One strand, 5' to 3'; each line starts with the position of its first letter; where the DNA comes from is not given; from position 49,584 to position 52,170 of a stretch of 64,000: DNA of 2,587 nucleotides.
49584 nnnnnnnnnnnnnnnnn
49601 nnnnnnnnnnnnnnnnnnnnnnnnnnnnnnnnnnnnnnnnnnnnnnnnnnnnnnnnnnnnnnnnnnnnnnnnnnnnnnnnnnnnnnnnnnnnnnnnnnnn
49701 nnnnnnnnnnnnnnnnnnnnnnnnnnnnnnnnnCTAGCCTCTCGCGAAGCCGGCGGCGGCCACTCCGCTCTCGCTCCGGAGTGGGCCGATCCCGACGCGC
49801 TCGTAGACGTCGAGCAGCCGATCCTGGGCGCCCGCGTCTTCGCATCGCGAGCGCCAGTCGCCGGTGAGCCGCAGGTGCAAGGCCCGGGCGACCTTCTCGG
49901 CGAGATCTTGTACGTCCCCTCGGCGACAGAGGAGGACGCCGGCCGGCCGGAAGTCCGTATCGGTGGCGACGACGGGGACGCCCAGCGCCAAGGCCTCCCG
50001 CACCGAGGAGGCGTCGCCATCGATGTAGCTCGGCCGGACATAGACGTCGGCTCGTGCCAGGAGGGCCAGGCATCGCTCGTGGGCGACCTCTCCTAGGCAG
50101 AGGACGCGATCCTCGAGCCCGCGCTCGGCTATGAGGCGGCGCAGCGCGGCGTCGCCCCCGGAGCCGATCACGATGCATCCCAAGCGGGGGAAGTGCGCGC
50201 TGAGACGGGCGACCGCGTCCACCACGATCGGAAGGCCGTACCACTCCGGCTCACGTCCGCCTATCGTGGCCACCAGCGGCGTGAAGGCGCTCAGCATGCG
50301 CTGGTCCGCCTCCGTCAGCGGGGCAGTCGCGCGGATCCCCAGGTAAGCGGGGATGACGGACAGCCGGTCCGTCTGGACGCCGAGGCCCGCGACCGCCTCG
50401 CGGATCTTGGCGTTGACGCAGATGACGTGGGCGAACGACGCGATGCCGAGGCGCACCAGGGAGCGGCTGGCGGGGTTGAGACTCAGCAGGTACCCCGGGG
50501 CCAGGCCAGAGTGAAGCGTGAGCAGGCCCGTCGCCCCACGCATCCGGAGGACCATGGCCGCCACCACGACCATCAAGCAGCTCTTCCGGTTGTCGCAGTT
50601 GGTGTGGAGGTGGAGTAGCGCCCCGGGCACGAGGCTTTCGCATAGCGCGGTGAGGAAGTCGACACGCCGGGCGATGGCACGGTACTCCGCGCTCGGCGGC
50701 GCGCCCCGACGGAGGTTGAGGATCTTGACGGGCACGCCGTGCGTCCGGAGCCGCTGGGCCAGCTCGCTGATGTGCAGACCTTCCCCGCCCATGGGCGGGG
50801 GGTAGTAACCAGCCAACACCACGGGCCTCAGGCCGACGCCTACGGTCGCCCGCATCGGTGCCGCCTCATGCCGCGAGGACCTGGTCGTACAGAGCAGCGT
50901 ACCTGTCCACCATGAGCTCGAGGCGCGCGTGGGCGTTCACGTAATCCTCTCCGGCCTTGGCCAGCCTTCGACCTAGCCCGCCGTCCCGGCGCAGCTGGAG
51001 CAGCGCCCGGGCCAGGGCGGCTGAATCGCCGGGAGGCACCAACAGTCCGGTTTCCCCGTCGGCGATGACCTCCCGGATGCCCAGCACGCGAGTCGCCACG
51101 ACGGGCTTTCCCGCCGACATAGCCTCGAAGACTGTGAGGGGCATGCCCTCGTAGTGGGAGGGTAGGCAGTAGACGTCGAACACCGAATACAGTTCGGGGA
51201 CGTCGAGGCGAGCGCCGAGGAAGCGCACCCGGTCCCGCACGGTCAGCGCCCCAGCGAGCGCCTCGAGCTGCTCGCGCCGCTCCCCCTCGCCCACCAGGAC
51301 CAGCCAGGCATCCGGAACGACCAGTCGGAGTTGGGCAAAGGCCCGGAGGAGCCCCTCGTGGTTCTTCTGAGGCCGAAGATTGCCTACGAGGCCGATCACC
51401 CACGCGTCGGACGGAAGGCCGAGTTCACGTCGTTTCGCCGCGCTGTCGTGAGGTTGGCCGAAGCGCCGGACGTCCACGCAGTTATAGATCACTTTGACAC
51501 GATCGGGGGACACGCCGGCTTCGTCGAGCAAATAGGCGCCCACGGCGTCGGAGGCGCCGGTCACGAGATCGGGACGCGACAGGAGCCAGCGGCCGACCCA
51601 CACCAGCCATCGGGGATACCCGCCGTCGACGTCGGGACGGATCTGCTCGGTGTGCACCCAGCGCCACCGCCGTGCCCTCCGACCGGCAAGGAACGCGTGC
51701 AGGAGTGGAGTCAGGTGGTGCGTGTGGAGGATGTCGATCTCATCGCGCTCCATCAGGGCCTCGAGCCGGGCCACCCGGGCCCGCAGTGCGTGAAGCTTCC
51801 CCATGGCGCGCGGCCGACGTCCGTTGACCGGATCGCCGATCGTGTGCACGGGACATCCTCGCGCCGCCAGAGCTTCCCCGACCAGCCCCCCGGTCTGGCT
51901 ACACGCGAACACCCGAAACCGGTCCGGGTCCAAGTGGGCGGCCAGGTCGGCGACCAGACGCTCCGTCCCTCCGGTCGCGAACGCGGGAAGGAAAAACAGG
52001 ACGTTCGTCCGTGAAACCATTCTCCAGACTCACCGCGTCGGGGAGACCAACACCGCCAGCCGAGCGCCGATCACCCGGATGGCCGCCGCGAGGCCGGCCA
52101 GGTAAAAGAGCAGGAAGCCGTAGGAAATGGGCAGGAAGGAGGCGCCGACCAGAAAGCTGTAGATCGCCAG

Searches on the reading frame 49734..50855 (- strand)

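Call 7: search_protein_families(library=pfam, proteins=[window:49734-50855:-], max_evalue=0.001)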
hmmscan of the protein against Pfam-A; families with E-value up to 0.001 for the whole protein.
window:49734-50855:- (373 aa): 4 families
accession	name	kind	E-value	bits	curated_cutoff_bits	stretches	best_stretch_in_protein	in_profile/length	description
PF00534.26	Glycos_transf_1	-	5.1e-18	65.6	26.4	1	200-342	22-169/172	Glycosyl transferases group 1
PF13692.12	Glyco_trans_1_4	-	5.3e-18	66.1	27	1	193-326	2-140/142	Glycosyl transferases group 1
PF13439.12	Glyco_transf_4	-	3e-08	34.3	28.5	1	23-169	2-163/170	Glycosyltransferase Family 4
PF13579.12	Glyco_trans_4_4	-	2.5e-05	25.1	29.7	1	34-169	33-156/158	Glycosyl transferase 4-like domain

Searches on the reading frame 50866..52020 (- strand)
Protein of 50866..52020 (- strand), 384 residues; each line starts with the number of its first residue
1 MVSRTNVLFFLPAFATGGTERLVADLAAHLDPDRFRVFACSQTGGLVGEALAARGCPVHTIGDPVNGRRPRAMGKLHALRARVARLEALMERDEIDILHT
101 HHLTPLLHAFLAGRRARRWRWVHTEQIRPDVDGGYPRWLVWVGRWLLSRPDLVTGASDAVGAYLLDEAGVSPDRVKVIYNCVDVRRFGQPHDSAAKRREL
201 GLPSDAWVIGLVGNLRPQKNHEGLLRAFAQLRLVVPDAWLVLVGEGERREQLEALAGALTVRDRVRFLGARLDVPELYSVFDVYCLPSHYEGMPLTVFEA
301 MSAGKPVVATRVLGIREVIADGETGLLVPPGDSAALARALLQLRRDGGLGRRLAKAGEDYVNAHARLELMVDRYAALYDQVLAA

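Call 7: search_protein_families(library=pfam, proteins=[window:50866-52020:-], max_evalue=0.001)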
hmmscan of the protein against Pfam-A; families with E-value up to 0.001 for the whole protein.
window:50866-52020:- (384 aa): 7 families
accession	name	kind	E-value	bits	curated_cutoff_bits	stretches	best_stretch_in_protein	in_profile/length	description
PF00534.26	Glycos_transf_1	-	1.1e-44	152.4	26.4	1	194-358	3-170/172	Glycosyl transferases group 1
PF13692.12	Glyco_trans_1_4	-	6.5e-40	137.1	27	1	208-346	3-142/142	Glycosyl transferases group 1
PF13439.12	Glyco_transf_4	-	2.4e-21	76.9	28.5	1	17-186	2-170/170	Glycosyltransferase Family 4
PF13579.12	Glyco_trans_4_4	-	7.8e-15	56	29.7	1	17-180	1-157/158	Glycosyl transferase 4-like domain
PF13477.12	Glyco_trans_4_2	-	0.00014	22.5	23.4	1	48-124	37-105/139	Glycosyl transferase 4-like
PF13524.12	Glyco_trans_1_2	-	0.00046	20.6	25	1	273-364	39-132/144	Glycosyl transferase-like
PF20706.3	GT4-conflict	-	0.00059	19.4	26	1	247-322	247-323/385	Family 4 Glycosyltransferase in conflict systems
